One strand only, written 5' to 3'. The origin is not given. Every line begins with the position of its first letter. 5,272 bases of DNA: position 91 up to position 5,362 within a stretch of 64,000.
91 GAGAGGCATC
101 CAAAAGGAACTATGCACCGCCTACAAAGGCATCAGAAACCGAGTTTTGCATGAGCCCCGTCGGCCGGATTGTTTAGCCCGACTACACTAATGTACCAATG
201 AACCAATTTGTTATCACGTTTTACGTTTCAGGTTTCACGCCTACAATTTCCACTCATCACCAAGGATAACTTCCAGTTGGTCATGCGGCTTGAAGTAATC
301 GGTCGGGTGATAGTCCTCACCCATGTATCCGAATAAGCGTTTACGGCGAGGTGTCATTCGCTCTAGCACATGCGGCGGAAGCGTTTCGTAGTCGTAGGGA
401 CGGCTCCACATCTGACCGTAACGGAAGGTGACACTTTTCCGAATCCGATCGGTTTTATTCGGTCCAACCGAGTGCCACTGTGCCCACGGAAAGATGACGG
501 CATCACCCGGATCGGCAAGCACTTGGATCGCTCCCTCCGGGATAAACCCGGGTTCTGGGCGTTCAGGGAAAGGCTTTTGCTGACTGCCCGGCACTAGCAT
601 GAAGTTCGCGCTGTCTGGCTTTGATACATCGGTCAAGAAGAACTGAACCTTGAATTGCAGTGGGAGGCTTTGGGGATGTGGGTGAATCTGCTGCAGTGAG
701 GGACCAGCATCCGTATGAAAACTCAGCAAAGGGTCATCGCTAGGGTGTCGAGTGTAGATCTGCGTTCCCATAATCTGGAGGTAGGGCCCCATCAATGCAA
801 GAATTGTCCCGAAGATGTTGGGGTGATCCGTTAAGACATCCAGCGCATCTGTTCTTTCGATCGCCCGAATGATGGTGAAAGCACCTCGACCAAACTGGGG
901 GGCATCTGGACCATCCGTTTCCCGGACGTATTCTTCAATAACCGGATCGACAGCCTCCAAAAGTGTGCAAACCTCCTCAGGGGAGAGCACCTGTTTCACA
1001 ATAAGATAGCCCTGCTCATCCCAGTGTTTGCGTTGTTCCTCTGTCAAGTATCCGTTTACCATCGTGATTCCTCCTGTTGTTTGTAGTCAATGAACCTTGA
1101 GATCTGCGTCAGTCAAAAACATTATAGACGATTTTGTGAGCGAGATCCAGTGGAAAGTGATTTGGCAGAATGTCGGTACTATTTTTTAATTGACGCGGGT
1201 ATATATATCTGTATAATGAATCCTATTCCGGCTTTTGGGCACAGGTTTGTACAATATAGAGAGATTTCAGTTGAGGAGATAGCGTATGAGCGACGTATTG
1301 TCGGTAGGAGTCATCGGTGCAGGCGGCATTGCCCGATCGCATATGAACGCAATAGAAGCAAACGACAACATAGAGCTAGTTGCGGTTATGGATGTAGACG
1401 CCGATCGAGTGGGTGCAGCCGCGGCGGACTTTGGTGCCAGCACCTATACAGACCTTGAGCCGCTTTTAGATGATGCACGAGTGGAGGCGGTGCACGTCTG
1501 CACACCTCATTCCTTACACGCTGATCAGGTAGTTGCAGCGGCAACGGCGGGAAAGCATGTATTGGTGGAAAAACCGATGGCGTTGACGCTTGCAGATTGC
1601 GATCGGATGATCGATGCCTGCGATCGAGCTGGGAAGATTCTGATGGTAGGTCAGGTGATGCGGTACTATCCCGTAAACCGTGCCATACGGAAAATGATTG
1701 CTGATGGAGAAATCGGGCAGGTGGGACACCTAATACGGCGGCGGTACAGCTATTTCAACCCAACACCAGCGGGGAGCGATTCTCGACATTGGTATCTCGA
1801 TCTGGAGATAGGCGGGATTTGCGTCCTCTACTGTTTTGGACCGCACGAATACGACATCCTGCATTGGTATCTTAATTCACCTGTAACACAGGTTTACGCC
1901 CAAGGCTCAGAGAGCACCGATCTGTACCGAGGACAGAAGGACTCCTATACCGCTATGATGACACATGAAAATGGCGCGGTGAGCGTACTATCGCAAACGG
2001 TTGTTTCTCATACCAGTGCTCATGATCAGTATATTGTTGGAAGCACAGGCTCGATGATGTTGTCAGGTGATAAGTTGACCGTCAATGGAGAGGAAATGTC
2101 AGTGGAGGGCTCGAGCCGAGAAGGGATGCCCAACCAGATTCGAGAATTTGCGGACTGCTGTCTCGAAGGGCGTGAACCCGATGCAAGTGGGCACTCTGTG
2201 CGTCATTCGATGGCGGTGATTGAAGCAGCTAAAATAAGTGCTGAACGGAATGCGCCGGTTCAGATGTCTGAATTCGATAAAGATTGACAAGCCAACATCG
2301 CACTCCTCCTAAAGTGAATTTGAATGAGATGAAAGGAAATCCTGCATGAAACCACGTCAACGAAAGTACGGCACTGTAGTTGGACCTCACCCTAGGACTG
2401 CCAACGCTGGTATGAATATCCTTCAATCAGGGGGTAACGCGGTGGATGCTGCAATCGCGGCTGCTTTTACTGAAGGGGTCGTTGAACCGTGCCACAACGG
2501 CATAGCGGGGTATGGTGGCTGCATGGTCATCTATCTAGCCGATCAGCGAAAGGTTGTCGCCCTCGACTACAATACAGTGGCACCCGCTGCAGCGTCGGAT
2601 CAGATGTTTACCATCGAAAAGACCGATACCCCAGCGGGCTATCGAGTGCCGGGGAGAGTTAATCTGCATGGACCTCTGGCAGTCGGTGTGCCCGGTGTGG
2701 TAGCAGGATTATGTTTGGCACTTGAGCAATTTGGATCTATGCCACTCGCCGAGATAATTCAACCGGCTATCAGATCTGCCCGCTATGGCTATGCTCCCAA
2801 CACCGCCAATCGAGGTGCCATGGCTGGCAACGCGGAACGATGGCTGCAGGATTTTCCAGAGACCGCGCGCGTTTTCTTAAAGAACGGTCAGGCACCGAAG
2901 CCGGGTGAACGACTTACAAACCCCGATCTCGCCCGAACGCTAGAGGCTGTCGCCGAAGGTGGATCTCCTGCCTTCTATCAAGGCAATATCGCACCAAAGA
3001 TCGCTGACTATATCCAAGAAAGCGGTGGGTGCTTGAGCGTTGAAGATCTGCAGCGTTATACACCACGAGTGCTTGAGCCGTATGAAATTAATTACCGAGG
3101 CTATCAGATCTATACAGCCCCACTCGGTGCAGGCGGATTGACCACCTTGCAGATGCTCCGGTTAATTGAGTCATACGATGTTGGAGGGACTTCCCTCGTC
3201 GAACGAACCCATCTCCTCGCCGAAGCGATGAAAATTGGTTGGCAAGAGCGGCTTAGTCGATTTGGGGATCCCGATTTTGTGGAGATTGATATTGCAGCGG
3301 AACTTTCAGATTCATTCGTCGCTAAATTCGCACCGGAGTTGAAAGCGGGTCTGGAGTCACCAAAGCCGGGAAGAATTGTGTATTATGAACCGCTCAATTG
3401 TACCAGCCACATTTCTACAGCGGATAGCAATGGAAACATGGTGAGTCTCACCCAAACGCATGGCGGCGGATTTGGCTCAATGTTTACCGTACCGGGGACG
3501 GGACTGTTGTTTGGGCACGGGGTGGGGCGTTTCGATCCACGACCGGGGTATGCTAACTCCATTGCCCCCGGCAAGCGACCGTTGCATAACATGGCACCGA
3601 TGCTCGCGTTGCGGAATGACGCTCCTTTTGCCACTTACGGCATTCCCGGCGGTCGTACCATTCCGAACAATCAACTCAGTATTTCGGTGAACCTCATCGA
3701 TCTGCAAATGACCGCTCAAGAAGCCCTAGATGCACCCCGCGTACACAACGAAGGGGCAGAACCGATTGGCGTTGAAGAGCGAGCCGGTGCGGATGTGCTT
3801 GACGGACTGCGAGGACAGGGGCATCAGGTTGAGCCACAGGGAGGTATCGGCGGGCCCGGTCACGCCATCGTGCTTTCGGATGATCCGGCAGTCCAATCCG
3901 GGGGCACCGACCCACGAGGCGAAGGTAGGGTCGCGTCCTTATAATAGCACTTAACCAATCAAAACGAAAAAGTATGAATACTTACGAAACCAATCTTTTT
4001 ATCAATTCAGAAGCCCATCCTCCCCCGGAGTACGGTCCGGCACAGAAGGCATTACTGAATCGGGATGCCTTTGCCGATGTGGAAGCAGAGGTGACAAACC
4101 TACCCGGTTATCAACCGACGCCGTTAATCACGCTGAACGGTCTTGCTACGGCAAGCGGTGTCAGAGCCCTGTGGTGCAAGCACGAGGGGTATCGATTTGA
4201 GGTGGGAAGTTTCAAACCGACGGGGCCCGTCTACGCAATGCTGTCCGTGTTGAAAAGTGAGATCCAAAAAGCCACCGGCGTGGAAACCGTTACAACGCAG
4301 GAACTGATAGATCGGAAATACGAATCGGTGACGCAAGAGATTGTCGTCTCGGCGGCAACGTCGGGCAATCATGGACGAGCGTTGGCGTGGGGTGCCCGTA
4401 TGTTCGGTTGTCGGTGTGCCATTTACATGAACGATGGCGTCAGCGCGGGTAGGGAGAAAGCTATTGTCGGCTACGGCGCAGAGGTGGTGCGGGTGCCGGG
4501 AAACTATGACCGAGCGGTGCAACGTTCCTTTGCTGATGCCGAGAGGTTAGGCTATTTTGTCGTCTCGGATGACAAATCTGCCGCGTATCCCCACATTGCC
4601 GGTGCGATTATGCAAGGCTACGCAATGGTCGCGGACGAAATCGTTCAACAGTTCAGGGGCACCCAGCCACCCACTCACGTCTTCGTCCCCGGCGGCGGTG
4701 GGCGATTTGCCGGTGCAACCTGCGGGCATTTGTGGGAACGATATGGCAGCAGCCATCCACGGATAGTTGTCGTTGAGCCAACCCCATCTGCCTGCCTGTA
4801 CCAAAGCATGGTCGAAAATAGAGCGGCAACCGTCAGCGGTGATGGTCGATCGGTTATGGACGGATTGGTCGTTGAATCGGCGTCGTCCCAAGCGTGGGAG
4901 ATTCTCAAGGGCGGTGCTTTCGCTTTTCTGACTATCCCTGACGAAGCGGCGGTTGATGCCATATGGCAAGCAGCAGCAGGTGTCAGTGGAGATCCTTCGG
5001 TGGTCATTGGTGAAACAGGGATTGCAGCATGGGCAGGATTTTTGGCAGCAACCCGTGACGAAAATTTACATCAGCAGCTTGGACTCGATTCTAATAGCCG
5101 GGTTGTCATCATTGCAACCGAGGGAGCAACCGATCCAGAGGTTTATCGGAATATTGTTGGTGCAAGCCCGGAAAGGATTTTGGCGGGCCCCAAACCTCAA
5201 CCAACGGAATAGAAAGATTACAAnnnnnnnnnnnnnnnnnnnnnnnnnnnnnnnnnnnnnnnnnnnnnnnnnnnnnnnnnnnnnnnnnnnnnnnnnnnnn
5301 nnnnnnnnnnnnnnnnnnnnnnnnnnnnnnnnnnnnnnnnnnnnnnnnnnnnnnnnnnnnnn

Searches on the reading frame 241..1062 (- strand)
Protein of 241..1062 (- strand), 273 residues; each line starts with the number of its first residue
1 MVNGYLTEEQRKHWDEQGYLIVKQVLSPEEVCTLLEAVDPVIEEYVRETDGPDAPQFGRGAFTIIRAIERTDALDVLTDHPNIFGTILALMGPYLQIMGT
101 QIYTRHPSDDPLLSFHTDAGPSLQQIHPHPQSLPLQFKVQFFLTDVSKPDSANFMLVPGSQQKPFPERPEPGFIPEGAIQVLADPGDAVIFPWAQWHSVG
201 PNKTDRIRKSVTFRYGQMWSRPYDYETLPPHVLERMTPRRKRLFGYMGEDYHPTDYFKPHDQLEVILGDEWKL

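Call 69: search_protein_families(library=pfam, proteins=[window:241-1062:-], max_evalue=0.00001)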
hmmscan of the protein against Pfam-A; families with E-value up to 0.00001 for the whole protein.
window:241-1062:- (273 aa): 1 family
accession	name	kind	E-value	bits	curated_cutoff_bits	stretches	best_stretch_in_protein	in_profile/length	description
PF05721.19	PhyH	-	1.4e-13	52.1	22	1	14-209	1-212/213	Phytanoyl-CoA dioxygenase (PhyH)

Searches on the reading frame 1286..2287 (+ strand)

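Call 69: search_protein_families(library=pfam, proteins=[window:1286-2287:+], max_evalue=0.00001)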
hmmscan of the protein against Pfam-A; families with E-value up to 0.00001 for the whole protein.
window:1286-2287:+ (333 aa): 4 families
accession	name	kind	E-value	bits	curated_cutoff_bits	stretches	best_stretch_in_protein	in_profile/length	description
PF01408.29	GFO_IDH_MocA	-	6.8e-34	117.6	24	1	6-122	2-119/120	Oxidoreductase family, NAD-binding Rossmann fold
PF22725.1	GFO_IDH_MocA_C3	-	1.2e-19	70.9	27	1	132-257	2-123/124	GFO/IDH/MocA C-terminal domain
PF02894.22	GFO_IDH_MocA_C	-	1.3e-14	55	22.9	1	135-327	1-218/218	Oxidoreductase family, C-terminal alpha/beta domain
PF03447.22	NAD_binding_3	-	1.5e-06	29.3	24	1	11-118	1-112/116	Homoserine dehydrogenase, NAD binding domain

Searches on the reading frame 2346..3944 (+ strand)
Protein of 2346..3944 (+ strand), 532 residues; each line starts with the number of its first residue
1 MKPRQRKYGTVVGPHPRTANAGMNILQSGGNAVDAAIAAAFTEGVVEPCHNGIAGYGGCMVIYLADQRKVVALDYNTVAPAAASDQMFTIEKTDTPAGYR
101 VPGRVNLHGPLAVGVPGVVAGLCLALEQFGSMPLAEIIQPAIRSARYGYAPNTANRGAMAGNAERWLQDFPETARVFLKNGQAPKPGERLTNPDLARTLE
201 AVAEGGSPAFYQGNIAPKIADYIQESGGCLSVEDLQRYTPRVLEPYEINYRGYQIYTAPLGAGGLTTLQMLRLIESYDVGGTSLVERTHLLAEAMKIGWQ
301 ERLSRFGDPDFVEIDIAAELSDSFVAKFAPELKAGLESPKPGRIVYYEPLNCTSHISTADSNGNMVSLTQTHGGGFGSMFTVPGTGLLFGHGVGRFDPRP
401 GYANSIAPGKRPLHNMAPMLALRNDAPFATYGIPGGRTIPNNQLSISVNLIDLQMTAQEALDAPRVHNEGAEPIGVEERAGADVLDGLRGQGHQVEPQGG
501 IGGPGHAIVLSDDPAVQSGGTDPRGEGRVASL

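Call 69: search_protein_families(library=pfam, proteins=[window:2346-3944:+], max_evalue=0.00001)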
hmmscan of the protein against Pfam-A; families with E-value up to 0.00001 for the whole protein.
window:2346-3944:+ (532 aa): 1 family
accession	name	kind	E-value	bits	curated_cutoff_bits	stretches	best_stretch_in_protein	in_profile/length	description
PF01019.26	G_glu_transpept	-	4.5e-126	422.1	27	1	24-527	2-512/512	Gamma-glutamyltranspeptidase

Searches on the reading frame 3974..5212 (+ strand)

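Call 69: search_protein_families(library=pfam, proteins=[window:3974-5212:+], max_evalue=0.00001)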
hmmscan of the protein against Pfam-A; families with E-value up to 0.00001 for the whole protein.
window:3974-5212:+ (412 aa): 1 family
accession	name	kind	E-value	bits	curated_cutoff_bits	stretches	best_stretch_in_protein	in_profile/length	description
PF00291.31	PALP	-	5e-51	174.2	35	1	44-382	3-294/295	Pyridoxal-phosphate dependent enzyme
